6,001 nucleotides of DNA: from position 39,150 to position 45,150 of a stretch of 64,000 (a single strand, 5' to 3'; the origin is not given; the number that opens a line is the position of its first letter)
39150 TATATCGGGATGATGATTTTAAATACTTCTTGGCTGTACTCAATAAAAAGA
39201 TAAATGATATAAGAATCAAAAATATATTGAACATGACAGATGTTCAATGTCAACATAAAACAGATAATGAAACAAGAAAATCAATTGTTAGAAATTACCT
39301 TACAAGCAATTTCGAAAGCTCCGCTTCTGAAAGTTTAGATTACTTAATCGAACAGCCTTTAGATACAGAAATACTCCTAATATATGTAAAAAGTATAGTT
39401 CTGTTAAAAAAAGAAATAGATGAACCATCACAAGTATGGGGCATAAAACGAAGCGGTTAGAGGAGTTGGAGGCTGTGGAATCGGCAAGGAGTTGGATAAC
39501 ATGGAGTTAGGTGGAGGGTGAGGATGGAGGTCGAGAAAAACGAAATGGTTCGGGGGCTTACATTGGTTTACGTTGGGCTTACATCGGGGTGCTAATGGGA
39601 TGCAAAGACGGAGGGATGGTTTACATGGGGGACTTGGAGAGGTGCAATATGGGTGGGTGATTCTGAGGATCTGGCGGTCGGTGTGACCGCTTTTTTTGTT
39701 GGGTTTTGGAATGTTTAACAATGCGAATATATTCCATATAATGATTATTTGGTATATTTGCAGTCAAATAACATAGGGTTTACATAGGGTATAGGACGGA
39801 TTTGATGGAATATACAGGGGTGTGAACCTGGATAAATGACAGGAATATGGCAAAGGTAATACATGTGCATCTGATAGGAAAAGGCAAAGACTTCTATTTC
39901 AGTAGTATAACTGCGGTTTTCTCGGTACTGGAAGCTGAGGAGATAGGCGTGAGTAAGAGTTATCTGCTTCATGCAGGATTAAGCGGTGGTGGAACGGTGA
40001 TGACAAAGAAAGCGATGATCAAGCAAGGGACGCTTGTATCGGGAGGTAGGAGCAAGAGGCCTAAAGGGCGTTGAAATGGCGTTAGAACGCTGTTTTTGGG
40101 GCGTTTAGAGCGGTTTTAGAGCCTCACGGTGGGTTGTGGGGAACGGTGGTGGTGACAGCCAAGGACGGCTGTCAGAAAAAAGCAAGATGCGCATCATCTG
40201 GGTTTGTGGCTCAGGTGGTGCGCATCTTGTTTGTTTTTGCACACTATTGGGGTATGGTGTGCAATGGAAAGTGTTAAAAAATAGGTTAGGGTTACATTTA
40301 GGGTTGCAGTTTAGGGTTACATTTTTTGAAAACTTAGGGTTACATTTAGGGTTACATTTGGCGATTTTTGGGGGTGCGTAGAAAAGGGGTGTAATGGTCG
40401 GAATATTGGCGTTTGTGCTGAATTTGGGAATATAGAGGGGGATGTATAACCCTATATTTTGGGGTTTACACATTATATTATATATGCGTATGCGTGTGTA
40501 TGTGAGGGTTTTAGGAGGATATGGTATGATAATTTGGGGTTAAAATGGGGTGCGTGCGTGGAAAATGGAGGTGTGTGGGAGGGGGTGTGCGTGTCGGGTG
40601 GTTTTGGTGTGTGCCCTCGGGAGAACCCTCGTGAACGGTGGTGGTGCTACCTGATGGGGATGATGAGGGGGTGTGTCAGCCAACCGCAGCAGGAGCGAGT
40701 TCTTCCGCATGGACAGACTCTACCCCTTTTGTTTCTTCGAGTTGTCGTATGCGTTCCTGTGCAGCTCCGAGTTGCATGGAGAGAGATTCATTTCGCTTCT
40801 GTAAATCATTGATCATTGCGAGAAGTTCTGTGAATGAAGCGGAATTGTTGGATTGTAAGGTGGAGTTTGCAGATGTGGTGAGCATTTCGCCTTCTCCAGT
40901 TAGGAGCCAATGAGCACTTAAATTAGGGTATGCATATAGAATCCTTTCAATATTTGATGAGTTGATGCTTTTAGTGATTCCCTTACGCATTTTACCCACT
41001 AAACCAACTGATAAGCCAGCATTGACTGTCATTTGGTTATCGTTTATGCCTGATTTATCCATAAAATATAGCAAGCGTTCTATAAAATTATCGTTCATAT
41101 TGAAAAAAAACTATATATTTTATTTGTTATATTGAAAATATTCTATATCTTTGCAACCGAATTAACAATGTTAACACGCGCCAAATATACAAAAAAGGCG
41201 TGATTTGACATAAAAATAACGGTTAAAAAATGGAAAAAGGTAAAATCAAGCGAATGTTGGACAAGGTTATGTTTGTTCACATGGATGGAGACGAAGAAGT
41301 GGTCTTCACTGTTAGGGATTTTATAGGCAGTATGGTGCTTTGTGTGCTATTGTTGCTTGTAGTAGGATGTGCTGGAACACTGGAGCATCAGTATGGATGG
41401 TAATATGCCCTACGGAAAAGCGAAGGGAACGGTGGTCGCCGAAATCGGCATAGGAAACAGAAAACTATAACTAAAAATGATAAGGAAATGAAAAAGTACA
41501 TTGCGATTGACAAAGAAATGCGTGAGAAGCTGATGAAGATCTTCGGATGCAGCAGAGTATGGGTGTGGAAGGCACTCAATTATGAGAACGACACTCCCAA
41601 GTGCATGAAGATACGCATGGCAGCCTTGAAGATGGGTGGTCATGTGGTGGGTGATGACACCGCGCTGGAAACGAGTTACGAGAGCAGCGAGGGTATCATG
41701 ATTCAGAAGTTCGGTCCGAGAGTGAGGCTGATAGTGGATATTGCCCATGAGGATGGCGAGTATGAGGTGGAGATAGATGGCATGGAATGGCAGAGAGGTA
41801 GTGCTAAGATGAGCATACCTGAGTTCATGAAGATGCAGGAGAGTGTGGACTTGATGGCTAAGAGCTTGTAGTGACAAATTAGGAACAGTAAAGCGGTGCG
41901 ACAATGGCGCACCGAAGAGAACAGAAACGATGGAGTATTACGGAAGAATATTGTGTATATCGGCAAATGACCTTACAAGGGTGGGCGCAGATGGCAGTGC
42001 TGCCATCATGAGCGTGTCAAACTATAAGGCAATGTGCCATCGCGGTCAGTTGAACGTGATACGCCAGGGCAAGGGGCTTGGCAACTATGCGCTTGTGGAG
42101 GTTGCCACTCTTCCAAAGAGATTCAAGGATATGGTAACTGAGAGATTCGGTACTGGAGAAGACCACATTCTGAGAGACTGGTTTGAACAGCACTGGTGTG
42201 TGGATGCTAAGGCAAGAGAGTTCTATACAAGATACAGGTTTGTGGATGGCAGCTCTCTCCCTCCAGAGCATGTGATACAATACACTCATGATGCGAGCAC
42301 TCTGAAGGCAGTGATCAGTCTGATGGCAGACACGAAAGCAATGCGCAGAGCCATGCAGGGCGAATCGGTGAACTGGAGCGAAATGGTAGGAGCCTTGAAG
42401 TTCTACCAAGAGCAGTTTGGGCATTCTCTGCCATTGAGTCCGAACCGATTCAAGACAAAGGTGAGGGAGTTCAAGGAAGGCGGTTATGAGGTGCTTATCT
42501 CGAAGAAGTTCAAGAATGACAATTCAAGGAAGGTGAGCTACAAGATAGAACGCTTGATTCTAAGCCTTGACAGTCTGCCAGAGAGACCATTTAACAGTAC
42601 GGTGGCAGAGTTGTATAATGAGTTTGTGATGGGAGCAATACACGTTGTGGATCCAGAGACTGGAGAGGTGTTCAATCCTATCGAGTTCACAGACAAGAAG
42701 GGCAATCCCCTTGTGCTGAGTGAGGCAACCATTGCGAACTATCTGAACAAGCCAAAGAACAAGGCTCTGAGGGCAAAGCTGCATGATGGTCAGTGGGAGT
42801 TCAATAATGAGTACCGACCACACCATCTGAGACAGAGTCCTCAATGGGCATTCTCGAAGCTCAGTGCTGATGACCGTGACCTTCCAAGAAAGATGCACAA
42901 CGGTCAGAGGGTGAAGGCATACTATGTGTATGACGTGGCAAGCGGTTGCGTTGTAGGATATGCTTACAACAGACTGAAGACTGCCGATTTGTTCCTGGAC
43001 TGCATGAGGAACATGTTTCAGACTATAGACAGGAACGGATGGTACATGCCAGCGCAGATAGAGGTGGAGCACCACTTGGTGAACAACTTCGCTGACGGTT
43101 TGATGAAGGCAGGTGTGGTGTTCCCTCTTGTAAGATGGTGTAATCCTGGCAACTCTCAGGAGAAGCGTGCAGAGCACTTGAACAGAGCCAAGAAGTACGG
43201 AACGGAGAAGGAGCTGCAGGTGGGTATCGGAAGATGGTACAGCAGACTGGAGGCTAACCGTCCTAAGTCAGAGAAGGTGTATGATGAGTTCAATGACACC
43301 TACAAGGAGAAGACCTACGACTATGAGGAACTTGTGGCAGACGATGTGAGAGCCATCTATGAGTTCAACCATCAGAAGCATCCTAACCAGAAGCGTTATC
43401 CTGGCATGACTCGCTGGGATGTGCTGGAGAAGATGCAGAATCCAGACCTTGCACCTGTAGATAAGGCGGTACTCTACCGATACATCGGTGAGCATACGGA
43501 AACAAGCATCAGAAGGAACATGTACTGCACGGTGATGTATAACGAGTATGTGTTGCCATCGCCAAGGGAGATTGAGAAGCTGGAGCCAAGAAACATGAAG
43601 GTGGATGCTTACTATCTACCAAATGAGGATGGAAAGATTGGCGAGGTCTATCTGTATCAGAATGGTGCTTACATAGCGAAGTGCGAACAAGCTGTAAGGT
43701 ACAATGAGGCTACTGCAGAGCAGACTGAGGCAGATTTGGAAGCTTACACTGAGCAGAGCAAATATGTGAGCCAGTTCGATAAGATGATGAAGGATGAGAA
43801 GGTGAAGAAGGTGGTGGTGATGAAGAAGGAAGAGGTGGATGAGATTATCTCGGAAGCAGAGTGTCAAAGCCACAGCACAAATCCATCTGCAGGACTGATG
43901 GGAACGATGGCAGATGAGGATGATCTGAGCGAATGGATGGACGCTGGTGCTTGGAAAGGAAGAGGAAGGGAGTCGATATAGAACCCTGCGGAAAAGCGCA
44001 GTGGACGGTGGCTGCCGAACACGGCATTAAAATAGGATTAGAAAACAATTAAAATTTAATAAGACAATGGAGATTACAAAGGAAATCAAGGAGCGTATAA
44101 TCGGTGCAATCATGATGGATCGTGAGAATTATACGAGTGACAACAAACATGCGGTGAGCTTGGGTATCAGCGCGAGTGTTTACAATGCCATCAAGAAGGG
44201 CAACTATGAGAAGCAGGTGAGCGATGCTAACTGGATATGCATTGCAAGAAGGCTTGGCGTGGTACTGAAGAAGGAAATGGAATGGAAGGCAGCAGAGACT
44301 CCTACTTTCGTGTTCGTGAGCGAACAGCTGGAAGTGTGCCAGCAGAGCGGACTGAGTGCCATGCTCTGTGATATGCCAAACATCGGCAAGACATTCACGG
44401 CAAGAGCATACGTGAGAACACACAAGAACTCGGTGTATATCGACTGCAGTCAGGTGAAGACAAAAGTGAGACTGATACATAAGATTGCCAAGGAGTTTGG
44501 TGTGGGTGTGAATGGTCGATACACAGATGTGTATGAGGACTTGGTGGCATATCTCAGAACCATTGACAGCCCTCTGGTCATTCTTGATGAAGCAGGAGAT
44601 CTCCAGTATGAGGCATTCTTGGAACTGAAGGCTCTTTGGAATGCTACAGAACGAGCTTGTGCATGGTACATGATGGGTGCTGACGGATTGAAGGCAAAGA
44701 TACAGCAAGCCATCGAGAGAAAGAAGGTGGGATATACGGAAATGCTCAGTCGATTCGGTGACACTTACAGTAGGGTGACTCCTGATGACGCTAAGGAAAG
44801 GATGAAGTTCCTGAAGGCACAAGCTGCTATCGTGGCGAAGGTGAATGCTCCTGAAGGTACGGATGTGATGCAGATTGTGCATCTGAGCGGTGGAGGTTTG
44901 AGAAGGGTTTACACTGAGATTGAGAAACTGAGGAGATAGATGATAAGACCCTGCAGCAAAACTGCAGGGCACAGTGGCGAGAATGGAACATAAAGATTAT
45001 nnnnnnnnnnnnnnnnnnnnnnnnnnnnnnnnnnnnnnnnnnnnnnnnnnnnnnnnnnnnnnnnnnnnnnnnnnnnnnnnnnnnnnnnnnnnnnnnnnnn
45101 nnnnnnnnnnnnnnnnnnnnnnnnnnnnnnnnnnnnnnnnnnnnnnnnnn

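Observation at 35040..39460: Low-GC island: stand-alone UvrD-type helicase with reiterated Tudor-like tail plus a divergent orphan protein whose 3' end is replaced by the prophage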

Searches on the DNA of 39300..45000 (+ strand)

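Call 22: search_dna_similar(query=window:39300-45000:+, collection=phages, mode=distant, max_rows=15)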
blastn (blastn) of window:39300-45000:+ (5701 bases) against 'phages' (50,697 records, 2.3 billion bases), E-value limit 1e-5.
Records with a match: 6; places in all: 6; records where one place covers at least 80% of the query: 0.
Best place of each record, by identity: 90-95% 1; 60-80% 5.
By first word of the organism name: Bacteriophage 6.
By host as written in the record: - 6.
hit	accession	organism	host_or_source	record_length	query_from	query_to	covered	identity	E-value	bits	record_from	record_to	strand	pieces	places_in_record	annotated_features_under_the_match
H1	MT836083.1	Bacteriophage sp.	human fecal samples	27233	1591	5636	46%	70.4%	2e-144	1172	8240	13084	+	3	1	record has no annotation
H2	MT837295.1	Bacteriophage sp.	human fecal samples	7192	3570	5630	25%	66.8%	2e-83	393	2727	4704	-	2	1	record has no annotation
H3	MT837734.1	Bacteriophage sp.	human fecal samples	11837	4822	5630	14%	68.7%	2e-83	319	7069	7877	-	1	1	record has no annotation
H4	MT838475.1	Bacteriophage sp.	human fecal samples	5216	4879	5470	10%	64.5%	6e-19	104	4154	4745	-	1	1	record has no annotation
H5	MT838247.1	Bacteriophage sp.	human fecal samples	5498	377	678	4%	75.6%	6e-13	162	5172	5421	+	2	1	record has no annotation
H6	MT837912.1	Bacteriophage sp.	human fecal samples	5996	415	463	1%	91.8%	4e-8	68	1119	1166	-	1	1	record has no annotation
